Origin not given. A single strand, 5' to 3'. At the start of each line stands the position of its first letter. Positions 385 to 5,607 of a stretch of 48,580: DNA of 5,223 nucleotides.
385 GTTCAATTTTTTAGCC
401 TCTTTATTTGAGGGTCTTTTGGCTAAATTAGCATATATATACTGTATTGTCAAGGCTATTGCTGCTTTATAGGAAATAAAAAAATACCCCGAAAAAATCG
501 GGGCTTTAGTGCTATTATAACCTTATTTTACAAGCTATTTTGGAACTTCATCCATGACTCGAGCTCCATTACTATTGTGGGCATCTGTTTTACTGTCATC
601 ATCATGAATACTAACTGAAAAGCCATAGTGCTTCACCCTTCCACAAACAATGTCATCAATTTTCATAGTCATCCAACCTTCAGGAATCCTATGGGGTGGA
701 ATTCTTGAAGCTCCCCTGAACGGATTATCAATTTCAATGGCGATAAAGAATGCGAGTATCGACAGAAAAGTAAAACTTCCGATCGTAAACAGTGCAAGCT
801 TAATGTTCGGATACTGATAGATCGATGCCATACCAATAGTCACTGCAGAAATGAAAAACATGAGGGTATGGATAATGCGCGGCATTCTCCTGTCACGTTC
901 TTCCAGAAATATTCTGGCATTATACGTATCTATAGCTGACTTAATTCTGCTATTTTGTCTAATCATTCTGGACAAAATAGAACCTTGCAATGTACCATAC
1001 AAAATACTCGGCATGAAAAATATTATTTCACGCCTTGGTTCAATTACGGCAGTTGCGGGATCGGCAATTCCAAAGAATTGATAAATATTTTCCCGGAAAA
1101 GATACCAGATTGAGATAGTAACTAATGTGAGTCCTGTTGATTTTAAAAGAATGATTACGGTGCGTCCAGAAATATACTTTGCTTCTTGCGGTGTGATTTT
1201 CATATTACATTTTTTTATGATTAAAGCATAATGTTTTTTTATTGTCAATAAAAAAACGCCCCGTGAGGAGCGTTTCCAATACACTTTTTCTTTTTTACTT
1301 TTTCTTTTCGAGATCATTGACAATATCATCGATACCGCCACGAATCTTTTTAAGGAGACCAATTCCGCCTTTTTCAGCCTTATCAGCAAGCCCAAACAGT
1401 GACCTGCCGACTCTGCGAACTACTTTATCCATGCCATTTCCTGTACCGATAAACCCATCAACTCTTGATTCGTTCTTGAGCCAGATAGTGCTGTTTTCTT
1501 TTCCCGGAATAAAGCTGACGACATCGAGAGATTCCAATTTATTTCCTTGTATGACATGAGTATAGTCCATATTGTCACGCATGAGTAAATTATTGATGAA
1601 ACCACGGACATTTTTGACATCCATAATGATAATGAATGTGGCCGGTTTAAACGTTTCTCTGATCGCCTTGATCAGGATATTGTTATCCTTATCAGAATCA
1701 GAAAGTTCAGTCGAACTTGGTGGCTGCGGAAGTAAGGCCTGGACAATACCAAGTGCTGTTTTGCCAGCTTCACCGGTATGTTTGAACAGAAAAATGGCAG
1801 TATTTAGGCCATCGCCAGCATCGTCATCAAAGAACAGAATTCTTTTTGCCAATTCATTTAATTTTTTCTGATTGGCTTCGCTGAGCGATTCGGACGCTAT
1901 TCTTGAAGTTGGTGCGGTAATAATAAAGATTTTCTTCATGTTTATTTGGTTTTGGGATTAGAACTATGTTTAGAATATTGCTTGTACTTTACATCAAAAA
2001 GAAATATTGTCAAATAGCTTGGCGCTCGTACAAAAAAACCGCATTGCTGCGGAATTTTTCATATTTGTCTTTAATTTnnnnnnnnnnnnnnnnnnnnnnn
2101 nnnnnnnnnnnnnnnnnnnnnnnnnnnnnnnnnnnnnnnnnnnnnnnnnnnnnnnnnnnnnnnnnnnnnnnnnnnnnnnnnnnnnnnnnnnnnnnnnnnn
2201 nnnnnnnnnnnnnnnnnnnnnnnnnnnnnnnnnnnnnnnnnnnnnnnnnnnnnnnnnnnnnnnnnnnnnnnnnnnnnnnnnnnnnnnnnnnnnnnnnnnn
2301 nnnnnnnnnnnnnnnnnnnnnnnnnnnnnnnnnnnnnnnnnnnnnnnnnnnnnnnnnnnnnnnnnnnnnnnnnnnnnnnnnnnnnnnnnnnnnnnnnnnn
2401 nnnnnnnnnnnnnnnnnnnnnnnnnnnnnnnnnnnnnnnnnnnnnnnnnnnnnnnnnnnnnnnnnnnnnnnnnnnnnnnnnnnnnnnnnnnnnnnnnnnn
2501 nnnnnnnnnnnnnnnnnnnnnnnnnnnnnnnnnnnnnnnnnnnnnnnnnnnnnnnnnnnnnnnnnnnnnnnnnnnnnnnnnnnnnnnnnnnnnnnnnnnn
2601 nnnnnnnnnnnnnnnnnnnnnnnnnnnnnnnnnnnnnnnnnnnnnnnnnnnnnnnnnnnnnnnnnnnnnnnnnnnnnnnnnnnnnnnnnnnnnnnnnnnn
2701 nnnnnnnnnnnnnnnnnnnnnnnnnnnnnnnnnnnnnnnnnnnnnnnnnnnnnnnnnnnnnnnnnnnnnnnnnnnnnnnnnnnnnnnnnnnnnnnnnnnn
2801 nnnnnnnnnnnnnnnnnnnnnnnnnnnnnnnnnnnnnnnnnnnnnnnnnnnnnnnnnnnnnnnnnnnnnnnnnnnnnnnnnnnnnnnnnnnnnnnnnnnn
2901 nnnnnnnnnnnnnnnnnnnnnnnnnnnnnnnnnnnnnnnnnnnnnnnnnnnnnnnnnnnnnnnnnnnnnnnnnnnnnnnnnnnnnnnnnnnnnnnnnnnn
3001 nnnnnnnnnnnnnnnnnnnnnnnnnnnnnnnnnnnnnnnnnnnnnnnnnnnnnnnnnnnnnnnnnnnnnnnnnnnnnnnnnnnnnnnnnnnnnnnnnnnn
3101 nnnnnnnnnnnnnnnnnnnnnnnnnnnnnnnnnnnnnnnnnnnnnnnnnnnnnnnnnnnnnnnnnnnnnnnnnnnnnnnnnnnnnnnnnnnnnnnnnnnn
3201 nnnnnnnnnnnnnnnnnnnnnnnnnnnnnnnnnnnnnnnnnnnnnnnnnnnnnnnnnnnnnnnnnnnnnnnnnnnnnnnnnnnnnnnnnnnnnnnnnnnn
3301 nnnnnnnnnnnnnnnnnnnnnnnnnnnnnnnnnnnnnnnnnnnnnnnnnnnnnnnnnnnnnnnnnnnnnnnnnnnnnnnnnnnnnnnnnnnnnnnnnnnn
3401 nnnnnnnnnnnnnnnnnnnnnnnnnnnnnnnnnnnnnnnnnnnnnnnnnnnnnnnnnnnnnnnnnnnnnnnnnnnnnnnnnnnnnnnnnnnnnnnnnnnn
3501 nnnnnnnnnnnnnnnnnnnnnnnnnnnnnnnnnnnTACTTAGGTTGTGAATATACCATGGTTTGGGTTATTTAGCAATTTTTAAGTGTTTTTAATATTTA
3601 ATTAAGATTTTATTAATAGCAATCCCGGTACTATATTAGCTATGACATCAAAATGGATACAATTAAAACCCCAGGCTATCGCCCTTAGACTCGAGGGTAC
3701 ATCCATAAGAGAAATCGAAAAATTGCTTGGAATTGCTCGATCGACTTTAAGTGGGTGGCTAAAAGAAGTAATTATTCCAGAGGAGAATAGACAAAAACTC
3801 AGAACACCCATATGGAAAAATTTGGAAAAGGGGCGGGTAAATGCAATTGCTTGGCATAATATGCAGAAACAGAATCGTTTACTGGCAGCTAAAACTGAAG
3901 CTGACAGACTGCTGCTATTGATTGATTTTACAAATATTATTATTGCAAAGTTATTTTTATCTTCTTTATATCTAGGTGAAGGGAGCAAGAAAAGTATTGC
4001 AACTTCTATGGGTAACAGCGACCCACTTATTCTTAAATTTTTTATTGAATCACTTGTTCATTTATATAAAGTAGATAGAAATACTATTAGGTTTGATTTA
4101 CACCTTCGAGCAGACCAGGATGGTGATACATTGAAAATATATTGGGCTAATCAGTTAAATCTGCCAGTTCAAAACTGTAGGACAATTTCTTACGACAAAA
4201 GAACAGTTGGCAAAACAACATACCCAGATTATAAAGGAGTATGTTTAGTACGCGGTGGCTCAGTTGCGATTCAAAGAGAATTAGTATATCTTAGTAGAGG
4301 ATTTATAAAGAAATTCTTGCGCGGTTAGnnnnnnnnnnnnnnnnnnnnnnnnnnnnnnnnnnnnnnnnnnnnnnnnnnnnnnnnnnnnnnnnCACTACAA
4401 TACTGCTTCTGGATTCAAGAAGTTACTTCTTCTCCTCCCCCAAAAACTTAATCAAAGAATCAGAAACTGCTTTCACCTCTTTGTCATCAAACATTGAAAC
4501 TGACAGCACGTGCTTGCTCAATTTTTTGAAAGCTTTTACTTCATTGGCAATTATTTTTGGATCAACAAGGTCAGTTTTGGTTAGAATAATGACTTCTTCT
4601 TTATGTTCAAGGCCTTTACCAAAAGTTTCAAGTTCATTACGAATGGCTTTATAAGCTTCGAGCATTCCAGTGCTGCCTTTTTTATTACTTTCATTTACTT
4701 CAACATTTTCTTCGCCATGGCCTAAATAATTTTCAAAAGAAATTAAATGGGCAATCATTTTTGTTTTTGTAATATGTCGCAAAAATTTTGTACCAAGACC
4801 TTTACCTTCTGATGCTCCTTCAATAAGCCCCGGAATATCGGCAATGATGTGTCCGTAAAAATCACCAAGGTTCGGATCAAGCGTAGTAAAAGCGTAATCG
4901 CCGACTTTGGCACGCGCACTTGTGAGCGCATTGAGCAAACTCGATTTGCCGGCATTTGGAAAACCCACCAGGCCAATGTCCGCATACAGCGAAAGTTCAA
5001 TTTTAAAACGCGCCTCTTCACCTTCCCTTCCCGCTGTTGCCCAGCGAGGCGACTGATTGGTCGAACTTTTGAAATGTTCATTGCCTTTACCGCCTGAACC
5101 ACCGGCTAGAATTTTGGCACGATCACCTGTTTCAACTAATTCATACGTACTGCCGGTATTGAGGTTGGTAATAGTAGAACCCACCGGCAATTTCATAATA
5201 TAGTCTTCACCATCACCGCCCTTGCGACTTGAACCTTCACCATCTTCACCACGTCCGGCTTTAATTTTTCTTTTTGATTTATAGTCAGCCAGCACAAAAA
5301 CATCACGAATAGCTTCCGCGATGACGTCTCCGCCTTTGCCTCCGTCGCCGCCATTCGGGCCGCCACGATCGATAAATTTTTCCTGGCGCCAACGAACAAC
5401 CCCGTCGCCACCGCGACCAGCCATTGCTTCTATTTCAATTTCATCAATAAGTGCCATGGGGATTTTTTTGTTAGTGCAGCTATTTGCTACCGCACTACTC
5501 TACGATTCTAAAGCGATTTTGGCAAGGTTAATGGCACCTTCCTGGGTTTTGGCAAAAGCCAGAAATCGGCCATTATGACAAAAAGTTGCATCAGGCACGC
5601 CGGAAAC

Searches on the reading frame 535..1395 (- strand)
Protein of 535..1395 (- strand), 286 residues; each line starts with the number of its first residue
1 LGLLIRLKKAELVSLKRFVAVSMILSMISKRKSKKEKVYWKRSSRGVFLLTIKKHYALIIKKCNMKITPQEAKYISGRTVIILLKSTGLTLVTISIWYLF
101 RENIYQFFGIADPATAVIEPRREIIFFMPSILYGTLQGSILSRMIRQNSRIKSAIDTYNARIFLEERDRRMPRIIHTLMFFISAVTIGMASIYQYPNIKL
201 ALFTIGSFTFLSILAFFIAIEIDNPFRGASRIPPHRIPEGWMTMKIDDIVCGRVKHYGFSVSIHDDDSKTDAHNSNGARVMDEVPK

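Call 61: search_protein_families(library=pfam, proteins=[window:535-1395:-], max_evalue=0.001)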
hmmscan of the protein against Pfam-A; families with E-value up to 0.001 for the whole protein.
window:535-1395:- (286 aa): 1 family
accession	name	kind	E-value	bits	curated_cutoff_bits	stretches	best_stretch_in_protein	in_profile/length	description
PF14023.12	Bestrophin-like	-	4.4e-09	36.7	32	1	164-235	159-230/232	Bestrophin-like domain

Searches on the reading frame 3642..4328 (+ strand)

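Call 61: search_protein_families(library=pfam, proteins=[window:3642-4328:+], max_evalue=0.001)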
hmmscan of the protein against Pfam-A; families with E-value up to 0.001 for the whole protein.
window:3642-4328:+ (228 aa): 2 families
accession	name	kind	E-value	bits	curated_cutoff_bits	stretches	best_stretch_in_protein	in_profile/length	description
PF13518.12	HTH_28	-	8.3e-05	23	25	1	11-41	4-34/52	Helix-turn-helix domain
PF13384.12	HTH_23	-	0.00076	19.7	24.6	0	11-41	9-39/50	Homeodomain-like domain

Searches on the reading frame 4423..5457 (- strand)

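Call 61: search_protein_families(library=pfam, proteins=[window:4423-5457:-], max_evalue=0.001)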
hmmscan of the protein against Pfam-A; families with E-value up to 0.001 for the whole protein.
window:4423-5457:- (344 aa): 4 families
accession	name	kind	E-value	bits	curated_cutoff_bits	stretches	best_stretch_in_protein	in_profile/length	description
PF01018.28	GTP1_OBG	-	5.1e-46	156.6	27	1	4-156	1-154/155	GTP1/OBG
PF01926.29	MMR_HSR1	-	9.6e-24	84.1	21.9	1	161-253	2-95/113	50S ribosome-binding GTPase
PF02421.24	FeoB_N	-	4.8e-09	36.4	27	1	161-211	3-57/156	Ferrous iron transport protein B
PF03193.22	RsgA_GTPase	-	0.00011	22.5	30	0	287-335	55-104/174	RsgA GTPase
